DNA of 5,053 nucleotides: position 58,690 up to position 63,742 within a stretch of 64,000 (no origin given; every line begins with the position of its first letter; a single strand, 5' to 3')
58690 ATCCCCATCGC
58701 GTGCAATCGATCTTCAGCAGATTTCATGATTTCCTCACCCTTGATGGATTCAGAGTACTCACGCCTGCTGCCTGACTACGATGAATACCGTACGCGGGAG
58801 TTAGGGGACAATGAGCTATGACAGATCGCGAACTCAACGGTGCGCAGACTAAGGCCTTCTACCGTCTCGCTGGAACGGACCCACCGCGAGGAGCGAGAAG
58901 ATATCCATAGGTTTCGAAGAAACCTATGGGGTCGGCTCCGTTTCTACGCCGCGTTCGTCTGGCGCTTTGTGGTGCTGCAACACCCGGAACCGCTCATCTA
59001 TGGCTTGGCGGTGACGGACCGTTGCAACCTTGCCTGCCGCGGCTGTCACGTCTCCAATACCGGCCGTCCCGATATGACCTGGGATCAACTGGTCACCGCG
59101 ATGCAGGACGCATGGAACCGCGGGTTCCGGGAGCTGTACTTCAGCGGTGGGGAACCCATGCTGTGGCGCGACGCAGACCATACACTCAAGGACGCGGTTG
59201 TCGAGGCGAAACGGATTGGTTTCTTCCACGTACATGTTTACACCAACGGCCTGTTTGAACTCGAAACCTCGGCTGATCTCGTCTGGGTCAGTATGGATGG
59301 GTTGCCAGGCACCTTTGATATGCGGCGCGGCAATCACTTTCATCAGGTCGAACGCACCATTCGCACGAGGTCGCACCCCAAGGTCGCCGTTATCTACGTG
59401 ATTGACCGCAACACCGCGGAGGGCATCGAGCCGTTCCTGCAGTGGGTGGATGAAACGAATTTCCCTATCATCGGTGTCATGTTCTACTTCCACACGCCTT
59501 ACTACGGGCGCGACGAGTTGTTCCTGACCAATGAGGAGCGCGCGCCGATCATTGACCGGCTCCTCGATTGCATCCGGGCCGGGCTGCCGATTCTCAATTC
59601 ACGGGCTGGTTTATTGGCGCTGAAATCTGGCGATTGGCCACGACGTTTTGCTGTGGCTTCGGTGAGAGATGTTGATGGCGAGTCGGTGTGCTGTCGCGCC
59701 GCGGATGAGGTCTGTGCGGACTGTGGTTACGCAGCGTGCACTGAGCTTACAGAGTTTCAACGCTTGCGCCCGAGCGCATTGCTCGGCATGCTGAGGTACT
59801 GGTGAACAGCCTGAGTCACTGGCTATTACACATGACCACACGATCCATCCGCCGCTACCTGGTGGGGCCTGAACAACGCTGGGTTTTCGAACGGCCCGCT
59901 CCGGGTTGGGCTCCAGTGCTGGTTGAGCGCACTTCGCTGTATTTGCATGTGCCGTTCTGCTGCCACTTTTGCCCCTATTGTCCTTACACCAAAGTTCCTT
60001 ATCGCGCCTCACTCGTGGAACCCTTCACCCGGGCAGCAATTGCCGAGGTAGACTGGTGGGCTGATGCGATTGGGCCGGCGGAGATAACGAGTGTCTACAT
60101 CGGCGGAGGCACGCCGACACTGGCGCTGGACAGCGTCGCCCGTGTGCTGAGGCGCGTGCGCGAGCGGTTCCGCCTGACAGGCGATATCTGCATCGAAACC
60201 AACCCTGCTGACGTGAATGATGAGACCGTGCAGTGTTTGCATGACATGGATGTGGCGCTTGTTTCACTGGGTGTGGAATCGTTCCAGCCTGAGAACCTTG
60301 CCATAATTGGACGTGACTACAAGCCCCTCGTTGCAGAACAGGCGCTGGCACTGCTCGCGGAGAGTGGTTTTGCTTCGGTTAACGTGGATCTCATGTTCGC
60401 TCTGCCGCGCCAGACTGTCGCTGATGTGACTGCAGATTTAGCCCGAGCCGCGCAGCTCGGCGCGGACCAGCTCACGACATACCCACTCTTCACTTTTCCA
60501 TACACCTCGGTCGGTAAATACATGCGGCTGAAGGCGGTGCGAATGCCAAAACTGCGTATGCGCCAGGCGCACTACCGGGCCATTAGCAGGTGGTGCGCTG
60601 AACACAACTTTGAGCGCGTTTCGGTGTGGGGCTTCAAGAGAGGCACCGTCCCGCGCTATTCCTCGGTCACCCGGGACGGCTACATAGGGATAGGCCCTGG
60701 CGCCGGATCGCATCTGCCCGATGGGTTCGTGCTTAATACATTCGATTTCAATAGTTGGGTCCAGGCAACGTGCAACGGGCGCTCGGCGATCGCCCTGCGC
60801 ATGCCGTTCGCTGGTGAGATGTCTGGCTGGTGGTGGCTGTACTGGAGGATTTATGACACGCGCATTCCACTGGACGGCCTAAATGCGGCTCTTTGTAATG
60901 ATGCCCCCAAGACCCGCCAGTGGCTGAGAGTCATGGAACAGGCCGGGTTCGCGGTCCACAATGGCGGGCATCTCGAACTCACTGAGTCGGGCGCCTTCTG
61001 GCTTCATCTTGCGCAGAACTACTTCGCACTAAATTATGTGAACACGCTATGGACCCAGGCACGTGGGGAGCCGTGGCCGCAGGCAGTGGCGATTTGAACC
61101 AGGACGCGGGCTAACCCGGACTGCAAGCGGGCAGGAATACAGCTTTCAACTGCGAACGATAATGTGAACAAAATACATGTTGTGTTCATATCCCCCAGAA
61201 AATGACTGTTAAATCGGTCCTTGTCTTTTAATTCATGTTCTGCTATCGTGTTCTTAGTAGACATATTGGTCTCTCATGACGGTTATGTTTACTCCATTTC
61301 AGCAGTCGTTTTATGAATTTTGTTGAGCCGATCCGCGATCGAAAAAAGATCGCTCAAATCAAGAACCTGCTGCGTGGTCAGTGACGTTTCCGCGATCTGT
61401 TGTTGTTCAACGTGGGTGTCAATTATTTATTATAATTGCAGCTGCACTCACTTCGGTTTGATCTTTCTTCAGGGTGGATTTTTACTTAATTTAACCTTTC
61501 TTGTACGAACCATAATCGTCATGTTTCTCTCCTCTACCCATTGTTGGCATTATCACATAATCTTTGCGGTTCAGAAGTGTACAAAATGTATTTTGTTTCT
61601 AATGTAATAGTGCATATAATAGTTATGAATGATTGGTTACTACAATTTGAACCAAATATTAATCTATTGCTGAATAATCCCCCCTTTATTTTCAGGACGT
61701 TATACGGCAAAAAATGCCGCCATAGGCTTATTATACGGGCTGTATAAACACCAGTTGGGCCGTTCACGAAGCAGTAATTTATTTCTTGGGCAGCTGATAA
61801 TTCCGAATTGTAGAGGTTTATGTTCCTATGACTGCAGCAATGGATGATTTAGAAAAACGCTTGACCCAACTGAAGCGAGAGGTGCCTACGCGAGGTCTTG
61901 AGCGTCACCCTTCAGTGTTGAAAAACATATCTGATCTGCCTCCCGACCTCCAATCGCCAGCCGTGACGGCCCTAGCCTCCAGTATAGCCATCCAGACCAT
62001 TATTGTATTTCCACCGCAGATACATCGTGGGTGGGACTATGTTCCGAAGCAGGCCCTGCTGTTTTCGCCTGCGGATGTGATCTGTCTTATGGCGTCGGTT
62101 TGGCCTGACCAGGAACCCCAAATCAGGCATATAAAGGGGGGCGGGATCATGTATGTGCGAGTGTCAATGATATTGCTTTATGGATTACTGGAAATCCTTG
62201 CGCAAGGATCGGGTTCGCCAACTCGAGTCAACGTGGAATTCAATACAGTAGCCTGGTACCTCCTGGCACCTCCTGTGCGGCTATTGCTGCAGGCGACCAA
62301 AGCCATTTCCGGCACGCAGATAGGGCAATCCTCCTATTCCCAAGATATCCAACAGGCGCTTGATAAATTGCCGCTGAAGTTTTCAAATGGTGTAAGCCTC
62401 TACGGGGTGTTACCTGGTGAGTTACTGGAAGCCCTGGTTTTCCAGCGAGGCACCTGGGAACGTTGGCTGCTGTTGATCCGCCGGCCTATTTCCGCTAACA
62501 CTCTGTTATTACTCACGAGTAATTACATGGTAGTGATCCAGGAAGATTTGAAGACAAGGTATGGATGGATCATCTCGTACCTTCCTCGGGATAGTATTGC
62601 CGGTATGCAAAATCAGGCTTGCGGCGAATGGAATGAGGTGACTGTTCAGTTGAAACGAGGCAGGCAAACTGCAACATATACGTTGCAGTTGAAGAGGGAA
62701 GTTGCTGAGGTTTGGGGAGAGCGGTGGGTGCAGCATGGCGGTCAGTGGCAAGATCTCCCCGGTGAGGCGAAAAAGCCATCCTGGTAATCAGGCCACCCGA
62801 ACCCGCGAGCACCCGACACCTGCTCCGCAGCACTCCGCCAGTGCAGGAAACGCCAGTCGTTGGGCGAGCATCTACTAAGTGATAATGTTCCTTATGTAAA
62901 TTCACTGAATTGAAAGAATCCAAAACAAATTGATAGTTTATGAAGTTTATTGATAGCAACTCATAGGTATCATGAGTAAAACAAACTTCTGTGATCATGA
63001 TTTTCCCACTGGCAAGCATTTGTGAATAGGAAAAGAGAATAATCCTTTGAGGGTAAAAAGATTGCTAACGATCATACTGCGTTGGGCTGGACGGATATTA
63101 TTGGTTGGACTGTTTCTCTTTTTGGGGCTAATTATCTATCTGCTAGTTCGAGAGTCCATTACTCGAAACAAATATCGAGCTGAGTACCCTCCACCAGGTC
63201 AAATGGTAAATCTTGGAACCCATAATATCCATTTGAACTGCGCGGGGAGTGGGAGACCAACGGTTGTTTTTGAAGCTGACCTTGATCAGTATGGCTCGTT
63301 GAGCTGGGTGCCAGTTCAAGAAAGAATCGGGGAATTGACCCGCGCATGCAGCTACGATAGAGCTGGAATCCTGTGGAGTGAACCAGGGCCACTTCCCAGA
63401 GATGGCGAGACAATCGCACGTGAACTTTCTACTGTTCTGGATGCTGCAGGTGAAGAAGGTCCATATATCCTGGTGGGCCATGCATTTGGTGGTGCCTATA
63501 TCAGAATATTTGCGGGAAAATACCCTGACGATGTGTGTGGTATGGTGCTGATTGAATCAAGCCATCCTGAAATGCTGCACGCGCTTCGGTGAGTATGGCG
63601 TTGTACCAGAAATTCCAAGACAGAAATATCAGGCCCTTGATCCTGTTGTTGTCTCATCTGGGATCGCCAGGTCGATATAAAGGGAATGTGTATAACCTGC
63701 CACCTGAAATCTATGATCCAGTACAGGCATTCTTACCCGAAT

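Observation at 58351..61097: Tightly coupled mgsA, radical-SAM, HemN-like radical-SAM operon of unknown function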

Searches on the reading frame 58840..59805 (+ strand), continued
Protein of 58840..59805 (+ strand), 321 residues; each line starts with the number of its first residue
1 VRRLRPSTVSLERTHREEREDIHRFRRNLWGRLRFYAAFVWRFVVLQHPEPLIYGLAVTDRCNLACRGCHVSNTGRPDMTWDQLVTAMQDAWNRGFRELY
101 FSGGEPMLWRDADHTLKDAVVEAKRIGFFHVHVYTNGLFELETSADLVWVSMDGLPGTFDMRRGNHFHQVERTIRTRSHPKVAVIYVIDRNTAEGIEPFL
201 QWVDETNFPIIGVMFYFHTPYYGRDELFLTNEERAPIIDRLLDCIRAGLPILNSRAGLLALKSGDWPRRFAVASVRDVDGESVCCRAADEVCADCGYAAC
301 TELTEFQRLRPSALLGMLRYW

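Call 69: find_encoding_contigs(protein=P0426, flank=7000, max_places=1)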
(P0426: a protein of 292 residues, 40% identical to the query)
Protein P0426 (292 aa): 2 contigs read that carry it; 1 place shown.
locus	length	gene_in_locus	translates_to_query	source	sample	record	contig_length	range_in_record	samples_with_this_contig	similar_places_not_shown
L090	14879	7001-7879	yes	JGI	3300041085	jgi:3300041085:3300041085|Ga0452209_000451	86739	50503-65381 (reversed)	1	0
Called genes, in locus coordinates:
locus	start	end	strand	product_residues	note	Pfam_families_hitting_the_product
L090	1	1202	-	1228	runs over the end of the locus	PF19190:BACON_2 (weak), PF22076:Cep192_D6 (faint), PF22544:HYDIN_VesB_CFA65-like_Ig (faint), PF13004:BACON (faint), PF21223:TPPII_Ig-like-1 (faint), PF19190:BACON_2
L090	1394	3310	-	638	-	PF17874:TPR_MalT (weak), PF24885:TPR_NPHP3 (faint), PF07719:TPR_2 (faint), PF13176:TPR_7 (faint), PF13181:TPR_8 (faint), PF13424:TPR_12, PF13424:TPR_12, PF02518:HATPase_c, +2 more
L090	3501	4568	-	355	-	PF03193:RsgA_GTPase, PF01926:MMR_HSR1 (weak)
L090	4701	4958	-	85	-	-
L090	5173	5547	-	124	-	-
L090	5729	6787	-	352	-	PF02129:Peptidase_S15 (weak)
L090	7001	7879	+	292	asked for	PF04055:Radical_SAM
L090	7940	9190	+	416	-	PF04055:Radical_SAM, PF06969:HemN_C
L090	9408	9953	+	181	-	-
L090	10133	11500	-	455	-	PF02518:HATPase_c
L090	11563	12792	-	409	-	PF22113:Mtrc-MtrF_II-IV_dom (faint), PF14522:Cytochrome_C7 (faint), PF13435:Cytochrome_C554 (weak)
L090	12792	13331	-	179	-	PF14340:DUF4395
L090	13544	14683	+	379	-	PF07497:Rho_RNA_bind, PF00006:ATP-synt_ab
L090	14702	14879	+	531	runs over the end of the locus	PF07690:MFS_1, PF00854:PTR2 (weak), PF07690:MFS_1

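Call 70: find_encoding_contigs(protein=P0415, flank=7000, max_places=1)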
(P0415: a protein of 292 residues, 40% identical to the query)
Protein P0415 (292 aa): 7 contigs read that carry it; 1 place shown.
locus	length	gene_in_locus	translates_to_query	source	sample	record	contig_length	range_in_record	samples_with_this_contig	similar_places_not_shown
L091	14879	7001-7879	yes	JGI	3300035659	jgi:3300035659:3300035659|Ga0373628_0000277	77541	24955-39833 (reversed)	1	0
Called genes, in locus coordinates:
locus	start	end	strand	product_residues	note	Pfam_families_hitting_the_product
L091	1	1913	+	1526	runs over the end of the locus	PF12796:Ank_2 (faint), PF10101:DUF2339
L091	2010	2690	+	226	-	PF00027:cNMP_binding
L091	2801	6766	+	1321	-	PF00069:Pkinase, PF07714:PK_Tyr_Ser-Thr, PF23381:Beta-prop_IFT122_1st, PF24796:WDR55, PF24807:WD40_CDC20-Fz, PF24814:WD40_Prp19, PF25173:Beta-prop_WDR3_1st, PF25174:Beta-prop_THOC3, +76 more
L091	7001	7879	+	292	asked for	PF04055:Radical_SAM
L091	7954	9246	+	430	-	PF04055:Radical_SAM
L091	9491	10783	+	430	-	PF00884:Sulfatase, PF01663:Phosphodiest, PF16347:SGSH_C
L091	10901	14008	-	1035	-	PF00873:ACR_tran, PF03176:MMPL (weak), PF02355:SecD_SecF_C (faint)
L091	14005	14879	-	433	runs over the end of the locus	PF25917:BSH_RND, PF25973:BSH_CzcB (faint), PF25876:HH_MFP_RND, PF25944:Beta-barrel_RND, PF25954:Beta-barrel_RND_2 (weak), PF25967:RND-MFP_C, PF25989:YknX_C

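Call 82: find_related_loci(query=A3, collection=viral_contigs, flank=6000)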
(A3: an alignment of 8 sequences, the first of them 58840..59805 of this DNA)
Query A3 (321 aa) in viral_contigs; peptide patterns used: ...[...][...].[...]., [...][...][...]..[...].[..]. (x = any residue, [..] = any of these).
30 stretches matched a pattern; 3 encode a relative of the query (tblastn E <= 1e-3); 3 distinct loci.
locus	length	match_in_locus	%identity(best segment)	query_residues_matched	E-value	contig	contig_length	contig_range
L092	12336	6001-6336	33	51-155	5e-12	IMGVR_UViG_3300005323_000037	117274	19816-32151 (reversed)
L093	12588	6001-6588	28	49-231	1e-8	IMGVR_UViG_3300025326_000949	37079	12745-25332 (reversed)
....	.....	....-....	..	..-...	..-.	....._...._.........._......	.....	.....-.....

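Call 83: search_dna_similar(query=window:58840-59805:+, collection=plasmids, mode=protein, max_evalue=1e-10, max_rows=15)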
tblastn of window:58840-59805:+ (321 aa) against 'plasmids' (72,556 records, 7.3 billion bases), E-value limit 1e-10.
No match.

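Call 92: search_protein_families(library=pfam, proteins=[L090:9408-9953:+, L089:7929-8492:+], max_evalue=0.05)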
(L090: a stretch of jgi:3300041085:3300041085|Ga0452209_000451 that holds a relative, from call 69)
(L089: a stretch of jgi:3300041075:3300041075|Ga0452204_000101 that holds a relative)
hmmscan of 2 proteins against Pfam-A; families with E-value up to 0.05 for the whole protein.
L090:9408-9953:+ (181 aa): 8 families
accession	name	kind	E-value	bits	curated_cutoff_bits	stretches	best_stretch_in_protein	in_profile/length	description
PF01496.24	V_ATPase_I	-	0.0074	14.7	30.7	1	32-162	6-134/815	V-type ATPase 116kDa subunit family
PF09763.15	Sec3_CC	-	0.0085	16.4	27.1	1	43-99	8-64/133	Exocyst complex component Sec3, coiled-coil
PF15450.11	CCDC154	-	0.016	14.1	28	1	44-150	259-361/530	Coiled-coil domain-containing protein 154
PF25610.1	HR1_TOCA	-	0.019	15.7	27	0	66-97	56-87/90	TOCA family HR1 domain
PF11932.13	DUF3450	-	0.024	14.4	32.6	0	26-102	14-83/241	Protein of unknown function (DUF3450)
PF15397.11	DUF4618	-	0.026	14.4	34.9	0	68-150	136-218/258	Domain of unknown function (DUF4618)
PF16378.10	DUF4988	-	0.043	14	30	0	124-165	9-49/183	Domain of unknown function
PF21037.2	CCDC138_cc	-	0.047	14.1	27.1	0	127-147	24-44/59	Coiled-coil-domain-containing protein 138, coiled-coil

L089:7929-8492:+ (187 aa): 0 families

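Call 100: search_protein_families(library=padloc, proteins=[window:58840-59805:+, L089:7929-8492:+], max_evalue=0.01)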
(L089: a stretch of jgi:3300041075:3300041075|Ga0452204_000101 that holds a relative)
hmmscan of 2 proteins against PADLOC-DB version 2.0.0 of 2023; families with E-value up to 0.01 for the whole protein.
window:58840-59805:+ (321 aa): 2 families
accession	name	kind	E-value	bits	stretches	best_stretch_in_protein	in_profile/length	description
PDLC02903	pVip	-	8e-09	33.3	1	57-139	5-80/257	Viperins not associated with kinases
PDLC02904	pVip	-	1.3e-08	32.7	1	52-177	3-125/262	Viperins associated with kinases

L089:7929-8492:+ (187 aa): 0 families

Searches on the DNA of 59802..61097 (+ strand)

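Call 40: search_rna_families(sources=[L002, L004, L007, L012, L046, L061, L067, L077], threshold=gathering)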
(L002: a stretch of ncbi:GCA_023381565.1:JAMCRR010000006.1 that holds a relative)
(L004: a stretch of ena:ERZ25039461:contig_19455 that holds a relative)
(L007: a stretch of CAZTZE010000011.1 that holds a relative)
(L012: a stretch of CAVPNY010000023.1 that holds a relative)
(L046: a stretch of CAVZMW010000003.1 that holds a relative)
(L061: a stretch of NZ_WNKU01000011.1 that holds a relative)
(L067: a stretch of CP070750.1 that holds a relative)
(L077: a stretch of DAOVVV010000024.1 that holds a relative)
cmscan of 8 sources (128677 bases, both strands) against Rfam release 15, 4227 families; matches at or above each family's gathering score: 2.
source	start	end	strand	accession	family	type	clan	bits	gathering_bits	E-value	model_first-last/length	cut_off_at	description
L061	10508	10688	-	RF02541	LSU_rRNA_bacteria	Gene; rRNA;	CL00112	149.5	50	1.3e-44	2745-2925/2925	5'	Bacterial large subunit ribosomal RNA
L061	10265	10336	-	RF00005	tRNA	Gene; tRNA;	CL00001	75.1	29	2.5e-14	1-71/71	no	tRNA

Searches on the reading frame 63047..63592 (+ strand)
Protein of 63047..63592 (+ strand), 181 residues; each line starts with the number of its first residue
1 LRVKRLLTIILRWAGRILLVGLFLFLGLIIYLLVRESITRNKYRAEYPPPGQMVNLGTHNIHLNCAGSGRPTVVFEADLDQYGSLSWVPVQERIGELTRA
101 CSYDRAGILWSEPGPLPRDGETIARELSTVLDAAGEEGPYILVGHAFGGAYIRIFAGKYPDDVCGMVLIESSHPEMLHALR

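Call 17: search_protein_families(library=pfam, proteins=[window:63047-63592:+], max_evalue=0.001)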
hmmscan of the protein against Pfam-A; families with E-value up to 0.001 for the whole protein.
window:63047-63592:+ (181 aa): 1 family
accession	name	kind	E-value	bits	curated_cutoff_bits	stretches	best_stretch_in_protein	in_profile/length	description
PF00561.26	Abhydrolase_1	-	7.6e-08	32.8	25.8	1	101-178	31-111/245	alpha/beta hydrolase fold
